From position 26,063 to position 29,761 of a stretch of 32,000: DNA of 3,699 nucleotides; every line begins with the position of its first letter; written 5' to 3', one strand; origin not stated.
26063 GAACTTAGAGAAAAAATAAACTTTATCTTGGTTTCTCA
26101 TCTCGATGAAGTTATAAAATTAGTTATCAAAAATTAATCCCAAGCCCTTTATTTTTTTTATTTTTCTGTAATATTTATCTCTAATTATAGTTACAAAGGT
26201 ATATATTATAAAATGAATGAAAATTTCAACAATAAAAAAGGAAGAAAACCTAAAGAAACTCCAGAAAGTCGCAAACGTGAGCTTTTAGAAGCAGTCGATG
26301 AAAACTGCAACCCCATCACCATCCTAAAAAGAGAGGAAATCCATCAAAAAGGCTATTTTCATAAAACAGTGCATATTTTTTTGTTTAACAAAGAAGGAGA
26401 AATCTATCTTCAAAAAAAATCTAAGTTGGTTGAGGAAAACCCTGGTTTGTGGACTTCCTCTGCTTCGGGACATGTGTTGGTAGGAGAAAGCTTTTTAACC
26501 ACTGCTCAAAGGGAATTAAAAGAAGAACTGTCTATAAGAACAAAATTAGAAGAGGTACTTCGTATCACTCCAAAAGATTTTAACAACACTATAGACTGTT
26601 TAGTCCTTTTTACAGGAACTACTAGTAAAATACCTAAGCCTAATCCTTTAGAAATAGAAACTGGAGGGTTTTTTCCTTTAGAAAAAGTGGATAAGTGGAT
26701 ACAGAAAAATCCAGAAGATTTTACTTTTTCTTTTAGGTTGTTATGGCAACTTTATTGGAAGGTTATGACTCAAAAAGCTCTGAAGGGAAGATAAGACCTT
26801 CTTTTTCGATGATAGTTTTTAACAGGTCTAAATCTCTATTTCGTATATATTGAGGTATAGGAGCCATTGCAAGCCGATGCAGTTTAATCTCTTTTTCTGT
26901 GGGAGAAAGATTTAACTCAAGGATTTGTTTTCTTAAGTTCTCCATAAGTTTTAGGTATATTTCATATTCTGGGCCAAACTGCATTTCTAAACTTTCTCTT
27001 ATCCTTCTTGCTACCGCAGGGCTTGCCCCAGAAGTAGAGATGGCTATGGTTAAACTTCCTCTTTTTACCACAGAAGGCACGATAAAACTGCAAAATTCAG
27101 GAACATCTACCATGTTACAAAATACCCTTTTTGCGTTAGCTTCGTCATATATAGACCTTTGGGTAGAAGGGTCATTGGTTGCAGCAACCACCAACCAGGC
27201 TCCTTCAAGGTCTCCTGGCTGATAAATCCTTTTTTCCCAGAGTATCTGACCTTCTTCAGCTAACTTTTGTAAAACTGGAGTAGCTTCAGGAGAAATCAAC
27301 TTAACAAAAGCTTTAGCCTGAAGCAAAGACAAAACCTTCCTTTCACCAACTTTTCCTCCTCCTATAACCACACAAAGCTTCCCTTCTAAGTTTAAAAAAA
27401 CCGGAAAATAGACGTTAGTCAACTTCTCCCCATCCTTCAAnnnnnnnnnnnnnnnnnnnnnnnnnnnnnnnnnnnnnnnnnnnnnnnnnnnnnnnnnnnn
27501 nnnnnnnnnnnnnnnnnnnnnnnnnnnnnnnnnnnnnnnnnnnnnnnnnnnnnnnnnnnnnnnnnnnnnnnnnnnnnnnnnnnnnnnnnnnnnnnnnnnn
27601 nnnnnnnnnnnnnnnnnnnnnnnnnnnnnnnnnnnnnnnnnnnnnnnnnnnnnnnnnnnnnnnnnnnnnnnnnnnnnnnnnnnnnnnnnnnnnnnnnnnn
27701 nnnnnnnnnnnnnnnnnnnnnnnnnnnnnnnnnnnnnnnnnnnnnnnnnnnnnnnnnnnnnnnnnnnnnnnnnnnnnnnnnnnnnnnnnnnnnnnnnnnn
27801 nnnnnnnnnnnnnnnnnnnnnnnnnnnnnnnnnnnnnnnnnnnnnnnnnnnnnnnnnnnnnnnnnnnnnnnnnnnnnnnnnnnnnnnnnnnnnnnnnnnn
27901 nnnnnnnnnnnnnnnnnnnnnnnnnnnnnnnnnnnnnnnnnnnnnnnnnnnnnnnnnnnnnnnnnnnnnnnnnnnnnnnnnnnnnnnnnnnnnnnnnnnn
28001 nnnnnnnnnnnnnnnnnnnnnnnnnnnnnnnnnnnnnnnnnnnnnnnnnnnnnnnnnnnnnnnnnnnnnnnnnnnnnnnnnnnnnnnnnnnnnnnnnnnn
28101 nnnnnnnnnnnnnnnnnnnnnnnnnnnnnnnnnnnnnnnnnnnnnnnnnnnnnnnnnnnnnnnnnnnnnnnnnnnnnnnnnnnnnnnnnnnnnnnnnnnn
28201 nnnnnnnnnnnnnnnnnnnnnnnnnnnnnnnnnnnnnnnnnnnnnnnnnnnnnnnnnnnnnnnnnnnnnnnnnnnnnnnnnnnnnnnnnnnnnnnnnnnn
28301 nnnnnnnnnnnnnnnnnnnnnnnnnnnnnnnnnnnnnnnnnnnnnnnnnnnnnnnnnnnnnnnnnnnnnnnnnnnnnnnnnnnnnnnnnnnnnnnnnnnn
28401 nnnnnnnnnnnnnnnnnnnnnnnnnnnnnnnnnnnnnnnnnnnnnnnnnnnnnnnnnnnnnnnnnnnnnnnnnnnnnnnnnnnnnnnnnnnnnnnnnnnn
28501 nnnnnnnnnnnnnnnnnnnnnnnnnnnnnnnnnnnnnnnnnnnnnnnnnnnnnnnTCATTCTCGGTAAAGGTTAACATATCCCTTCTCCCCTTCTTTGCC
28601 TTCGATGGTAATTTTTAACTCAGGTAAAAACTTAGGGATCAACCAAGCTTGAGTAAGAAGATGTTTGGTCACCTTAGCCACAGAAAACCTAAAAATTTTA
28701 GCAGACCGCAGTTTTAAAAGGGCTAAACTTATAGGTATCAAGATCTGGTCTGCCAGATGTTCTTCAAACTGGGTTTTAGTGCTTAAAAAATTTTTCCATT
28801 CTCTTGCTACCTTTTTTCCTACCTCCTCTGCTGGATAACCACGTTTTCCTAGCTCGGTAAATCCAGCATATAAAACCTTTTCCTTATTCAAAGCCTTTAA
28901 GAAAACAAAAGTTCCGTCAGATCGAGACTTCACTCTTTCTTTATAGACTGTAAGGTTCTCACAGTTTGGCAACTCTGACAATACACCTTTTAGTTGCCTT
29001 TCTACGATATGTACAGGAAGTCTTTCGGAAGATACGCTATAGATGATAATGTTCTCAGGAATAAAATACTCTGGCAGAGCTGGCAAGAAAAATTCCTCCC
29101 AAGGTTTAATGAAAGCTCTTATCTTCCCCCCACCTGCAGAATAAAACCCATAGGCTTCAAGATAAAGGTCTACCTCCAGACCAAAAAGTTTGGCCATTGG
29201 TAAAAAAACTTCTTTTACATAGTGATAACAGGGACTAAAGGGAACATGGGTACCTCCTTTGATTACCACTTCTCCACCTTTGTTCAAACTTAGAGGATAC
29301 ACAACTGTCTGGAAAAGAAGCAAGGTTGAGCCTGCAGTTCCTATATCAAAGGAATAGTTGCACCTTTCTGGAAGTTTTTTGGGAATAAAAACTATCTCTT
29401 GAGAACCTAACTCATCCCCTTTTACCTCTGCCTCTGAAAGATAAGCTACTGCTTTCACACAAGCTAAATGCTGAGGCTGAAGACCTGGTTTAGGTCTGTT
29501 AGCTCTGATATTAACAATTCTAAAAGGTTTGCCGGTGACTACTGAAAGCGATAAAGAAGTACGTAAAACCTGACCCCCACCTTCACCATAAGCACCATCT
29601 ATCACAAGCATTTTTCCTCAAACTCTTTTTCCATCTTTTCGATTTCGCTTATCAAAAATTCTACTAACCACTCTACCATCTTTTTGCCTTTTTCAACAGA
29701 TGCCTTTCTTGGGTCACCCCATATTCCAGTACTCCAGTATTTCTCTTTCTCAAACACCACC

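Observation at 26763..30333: RtcB-less RNA end-processing cassette: creatininase-fold hydrolase > RtcA > archaeal-type Rnl3 RNA ligase > SirC-like, all with overlapping reading frames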

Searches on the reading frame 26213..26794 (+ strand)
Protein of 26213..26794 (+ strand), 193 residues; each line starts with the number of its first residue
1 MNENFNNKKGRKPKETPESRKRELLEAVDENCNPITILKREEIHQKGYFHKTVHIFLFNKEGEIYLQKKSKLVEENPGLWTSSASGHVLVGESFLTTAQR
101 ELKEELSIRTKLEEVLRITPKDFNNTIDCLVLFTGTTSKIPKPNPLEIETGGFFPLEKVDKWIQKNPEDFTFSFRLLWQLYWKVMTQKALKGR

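Call 3: search_protein_families(library=pfam, proteins=[window:26213-26794:+], max_evalue=0.01)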
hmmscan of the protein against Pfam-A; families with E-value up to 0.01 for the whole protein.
window:26213-26794:+ (193 aa): 1 family
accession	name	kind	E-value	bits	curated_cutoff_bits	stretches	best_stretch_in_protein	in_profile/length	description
PF00293.34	NUDIX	-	1.2e-14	54.9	21.1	1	49-165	2-125/134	NUDIX domain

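Call 4: search_protein_families(library=ncbifam, proteins=[window:26213-26794:+], max_evalue=0.01)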
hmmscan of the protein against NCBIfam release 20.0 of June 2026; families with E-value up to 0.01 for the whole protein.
window:26213-26794:+ (193 aa): 10 families
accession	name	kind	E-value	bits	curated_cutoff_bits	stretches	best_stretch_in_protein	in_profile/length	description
NF002995.0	PRK03759.1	equivalog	2.9e-15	56.4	127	1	20-170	4-161/185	isopentenyl-diphosphate Delta-isomerase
NF041653.1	Nud_hyd_Meth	equivalog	1.3e-12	47.9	300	1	25-175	2-154/170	Nudix hydrolase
NF011922.0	PRK15393.1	equivalog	1.1e-11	44.7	152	1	20-109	8-97/182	NUDIX hydrolase YfcD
TIGR02150.1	IPP_isom_1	equivalog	2.9e-11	43.5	105.8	1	28-159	4-140/159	isopentenyl-diphosphate delta-isomerase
NF001938.0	PRK00714.1-5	equivalog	1.7e-05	24.2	116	1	45-110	8-76/172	RNA pyrophosphohydrolase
NF007834.0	PRK10546.1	equivalog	8.6e-05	22.4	156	1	57-114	10-65/135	pyrimidine (deoxy)nucleoside triphosphate diphosphatase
NF008736.0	PRK11762.1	equivalog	0.00023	20.8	169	0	86-164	81-161/186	ADP compounds hydrolase NudE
NF006961.0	PRK09438.1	equivalog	0.0015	18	103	1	74-114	28-67/151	dihydroneopterin triphosphate diphosphatase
NF012016.0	PRK15472.1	equivalog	0.0039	16.9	95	1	52-132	5-81/141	nucleoside triphosphatase NudI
NF006530.0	PRK08999.1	equivalog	0.0049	16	245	1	57-116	13-70/315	Nudix family hydrolase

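Call 84: search_protein_families(library=padloc, proteins=[window:26213-26794:+], max_evalue=0.001)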
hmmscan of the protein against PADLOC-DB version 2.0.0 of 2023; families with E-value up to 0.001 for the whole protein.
window:26213-26794:+ (193 aa): 0 families

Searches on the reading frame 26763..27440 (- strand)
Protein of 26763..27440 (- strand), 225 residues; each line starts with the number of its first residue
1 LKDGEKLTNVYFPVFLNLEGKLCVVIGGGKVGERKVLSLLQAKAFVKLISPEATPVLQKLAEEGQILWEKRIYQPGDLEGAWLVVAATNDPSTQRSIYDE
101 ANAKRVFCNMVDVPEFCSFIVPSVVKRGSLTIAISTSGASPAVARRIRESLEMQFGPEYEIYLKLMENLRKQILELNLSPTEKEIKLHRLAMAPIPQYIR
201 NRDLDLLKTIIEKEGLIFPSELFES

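Call 3: search_protein_families(library=pfam, proteins=[window:26763-27440:-], max_evalue=0.01)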
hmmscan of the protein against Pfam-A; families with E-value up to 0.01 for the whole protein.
window:26763-27440:- (225 aa): 2 families
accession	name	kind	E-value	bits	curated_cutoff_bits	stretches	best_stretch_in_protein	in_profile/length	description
PF13241.12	NAD_binding_7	-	3.2e-32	111.6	22.1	1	14-123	1-104/104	Putative NAD(P)-binding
PF14824.11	Sirohm_synth_M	-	7.9e-10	38.5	25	1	127-152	1-26/28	Sirohaem biosynthesis protein central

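Call 4: search_protein_families(library=ncbifam, proteins=[window:26763-27440:-], max_evalue=0.01)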
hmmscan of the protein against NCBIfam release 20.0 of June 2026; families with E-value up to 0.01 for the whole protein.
window:26763-27440:- (225 aa): 5 families
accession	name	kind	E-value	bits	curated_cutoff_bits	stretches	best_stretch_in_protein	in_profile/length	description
TIGR01470.1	cysG_Nterm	subfamily_domain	3.1e-48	164.2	62.3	1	12-176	1-165/205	siroheme synthase, N-terminal domain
NF005222.0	PRK06718.1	equivalog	3.5e-46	157.4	204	1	12-190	3-180/203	NAD(P)-binding protein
NF007922.1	PRK10637.1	equivalog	6.2e-45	154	400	1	11-180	1-172/450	siroheme synthase CysG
NF005223.0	PRK06719.1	equivalog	2.8e-22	79.1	223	1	12-153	5-142/157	precorrin-2 dehydrogenase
NF004045.0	PRK05562.1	equivalog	2.1e-12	46.9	181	1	23-175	28-179/225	NAD(P)-dependent oxidoreductase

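Call 84: search_protein_families(library=padloc, proteins=[window:26763-27440:-], max_evalue=0.001)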
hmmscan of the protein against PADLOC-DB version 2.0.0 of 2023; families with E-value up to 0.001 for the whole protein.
window:26763-27440:- (225 aa): 0 families

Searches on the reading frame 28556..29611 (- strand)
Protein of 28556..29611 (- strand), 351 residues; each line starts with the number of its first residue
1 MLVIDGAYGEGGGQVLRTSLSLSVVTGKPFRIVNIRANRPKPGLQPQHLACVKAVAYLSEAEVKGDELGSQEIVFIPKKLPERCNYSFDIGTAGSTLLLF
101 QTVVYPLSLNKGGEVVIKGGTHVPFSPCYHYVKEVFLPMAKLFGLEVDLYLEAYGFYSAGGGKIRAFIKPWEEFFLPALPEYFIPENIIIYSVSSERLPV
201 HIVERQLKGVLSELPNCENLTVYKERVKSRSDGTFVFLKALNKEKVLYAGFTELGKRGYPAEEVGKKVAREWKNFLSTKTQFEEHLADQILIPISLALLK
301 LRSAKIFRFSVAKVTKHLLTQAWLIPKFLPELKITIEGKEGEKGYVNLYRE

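Call 3: search_protein_families(library=pfam, proteins=[window:28556-29611:-], max_evalue=0.01)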
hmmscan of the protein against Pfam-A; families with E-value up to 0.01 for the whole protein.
window:28556-29611:- (351 aa): 2 families
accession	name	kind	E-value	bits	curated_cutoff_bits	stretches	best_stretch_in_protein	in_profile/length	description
PF01137.26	RTC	-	1.3e-65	221.1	27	1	8-330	1-216/221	RNA 3'-terminal phosphate cyclase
PF05189.18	RTC_insert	-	5e-10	40.1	23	1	188-271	9-96/102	RNA 3'-terminal phosphate cyclase (RTC), insert domain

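Call 4: search_protein_families(library=ncbifam, proteins=[window:28556-29611:-], max_evalue=0.01)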
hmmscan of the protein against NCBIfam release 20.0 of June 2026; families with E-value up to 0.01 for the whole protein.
window:28556-29611:- (351 aa): 4 families
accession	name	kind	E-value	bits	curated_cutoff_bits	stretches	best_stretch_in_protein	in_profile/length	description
NF003246.0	PRK04204.1-2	equivalog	5.6e-93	311.8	352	1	1-343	3-333/342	RNA 3'-terminal phosphate cyclase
TIGR03399.1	RNA_3prim_cycl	equivalog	2.5e-91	306.3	250.05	1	3-330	2-322/326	RNA 3'-terminal phosphate cyclase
NF003247.0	PRK04204.1-3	equivalog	6.8e-50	170.2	333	1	1-331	4-322/338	RNA 3'-terminal phosphate cyclase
TIGR03400.1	18S_RNA_Rcl1p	equivalog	1.1e-08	34.4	227.95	1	12-165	5-161/360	18S rRNA biogenesis protein RCL1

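Call 44: search_solved_structures(query=window:28556-29611:-, max_evalue=0.001)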
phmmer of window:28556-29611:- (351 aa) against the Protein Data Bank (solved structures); distinct sequences matched with E-value up to 0.001: 7.
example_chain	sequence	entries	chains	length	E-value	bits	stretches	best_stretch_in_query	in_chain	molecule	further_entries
4o89_A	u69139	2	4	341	3.9e-61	210.4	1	1-350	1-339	RNA 3'-terminal phosphate cyclase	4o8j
1qmh_A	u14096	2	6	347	2.2e-48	168.5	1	1-332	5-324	RNA 3'-TERMINAL PHOSPHATE CYCLASE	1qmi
3kgd_A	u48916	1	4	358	2.5e-48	168.3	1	1-332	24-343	RNA 3'-terminal phosphate cyclase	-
3tut_A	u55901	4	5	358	9.1e-48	166.4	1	1-332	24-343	RNA 3'-terminal phosphate cyclase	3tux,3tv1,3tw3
7suk_SH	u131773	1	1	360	2e-05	27.2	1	12-276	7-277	RNA 3'-terminal phosphate cyclase-like protein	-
4clq_A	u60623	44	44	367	2e-05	27.2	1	12-276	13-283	RNA 3'-TERMINAL PHOSPHATE CYCLASE-LIKE PROTEIN | Rcl1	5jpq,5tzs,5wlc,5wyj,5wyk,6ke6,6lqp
7mq8_SH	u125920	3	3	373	0.00038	23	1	12-168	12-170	RNA 3'-terminal phosphate cyclase-like protein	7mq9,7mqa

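Call 84: search_protein_families(library=padloc, proteins=[window:28556-29611:-], max_evalue=0.001)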
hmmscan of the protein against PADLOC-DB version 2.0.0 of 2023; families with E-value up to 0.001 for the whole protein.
window:28556-29611:- (351 aa): 0 families
